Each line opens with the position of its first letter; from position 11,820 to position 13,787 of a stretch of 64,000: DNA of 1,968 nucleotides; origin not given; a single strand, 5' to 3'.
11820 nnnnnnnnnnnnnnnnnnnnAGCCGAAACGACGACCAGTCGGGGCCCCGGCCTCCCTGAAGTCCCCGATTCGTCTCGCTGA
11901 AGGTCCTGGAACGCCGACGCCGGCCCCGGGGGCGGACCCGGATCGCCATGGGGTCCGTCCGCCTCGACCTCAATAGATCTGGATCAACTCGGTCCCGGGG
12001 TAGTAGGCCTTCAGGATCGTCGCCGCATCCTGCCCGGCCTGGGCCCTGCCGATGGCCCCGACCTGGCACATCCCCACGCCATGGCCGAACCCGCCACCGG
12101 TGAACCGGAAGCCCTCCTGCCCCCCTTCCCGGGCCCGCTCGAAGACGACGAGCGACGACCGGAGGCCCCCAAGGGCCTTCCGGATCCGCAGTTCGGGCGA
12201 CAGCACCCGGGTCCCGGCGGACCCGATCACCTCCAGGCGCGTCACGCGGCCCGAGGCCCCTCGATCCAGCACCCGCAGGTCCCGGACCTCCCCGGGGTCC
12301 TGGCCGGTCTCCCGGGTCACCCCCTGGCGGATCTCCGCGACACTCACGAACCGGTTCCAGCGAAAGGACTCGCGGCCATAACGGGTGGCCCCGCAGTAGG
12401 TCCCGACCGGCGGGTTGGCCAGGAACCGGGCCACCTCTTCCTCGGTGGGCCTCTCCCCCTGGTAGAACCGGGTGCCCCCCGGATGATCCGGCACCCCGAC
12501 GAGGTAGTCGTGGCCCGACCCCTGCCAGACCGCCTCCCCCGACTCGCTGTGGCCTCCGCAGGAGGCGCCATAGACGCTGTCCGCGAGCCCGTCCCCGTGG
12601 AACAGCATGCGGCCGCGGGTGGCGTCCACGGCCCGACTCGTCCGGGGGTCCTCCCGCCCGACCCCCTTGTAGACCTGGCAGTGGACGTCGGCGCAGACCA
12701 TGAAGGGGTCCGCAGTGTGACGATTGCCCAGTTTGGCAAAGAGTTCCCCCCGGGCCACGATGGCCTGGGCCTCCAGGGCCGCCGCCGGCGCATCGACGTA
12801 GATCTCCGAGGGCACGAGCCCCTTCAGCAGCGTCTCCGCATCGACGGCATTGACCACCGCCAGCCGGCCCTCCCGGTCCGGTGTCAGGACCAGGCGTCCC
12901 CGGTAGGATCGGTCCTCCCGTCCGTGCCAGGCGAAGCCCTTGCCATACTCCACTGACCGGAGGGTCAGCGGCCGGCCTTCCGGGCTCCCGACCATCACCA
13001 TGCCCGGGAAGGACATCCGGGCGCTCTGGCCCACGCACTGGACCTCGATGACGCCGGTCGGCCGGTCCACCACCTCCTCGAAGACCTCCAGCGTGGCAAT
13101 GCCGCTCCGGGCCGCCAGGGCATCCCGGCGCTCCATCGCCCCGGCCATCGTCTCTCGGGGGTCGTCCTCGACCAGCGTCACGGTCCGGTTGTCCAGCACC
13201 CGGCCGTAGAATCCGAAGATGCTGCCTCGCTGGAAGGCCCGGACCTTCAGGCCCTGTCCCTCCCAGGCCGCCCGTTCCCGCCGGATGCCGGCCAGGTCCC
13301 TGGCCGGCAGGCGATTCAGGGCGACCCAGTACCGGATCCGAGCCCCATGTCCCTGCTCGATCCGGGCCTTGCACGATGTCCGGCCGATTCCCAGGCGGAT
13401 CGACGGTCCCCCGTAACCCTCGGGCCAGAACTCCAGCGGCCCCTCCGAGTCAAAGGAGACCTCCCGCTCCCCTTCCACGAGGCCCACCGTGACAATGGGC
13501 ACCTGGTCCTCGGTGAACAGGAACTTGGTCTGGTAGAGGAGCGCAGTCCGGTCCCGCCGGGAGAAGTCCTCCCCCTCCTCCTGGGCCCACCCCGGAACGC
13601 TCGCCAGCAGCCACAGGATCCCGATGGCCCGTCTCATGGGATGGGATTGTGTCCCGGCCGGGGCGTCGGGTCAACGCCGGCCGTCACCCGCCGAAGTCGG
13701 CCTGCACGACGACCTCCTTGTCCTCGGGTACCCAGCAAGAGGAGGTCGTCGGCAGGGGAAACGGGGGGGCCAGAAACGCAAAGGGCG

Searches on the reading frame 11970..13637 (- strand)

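Call 65: search_protein_families(library=pfam, proteins=[window:11970-13637:-], max_evalue=0.00001)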
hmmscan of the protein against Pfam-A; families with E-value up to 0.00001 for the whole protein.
window:11970-13637:- (555 aa): 1 family
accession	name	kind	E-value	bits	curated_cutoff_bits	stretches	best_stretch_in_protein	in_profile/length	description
PF08486.15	SpoIID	-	1.1e-19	71.3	23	1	256-346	2-96/97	Stage II sporulation protein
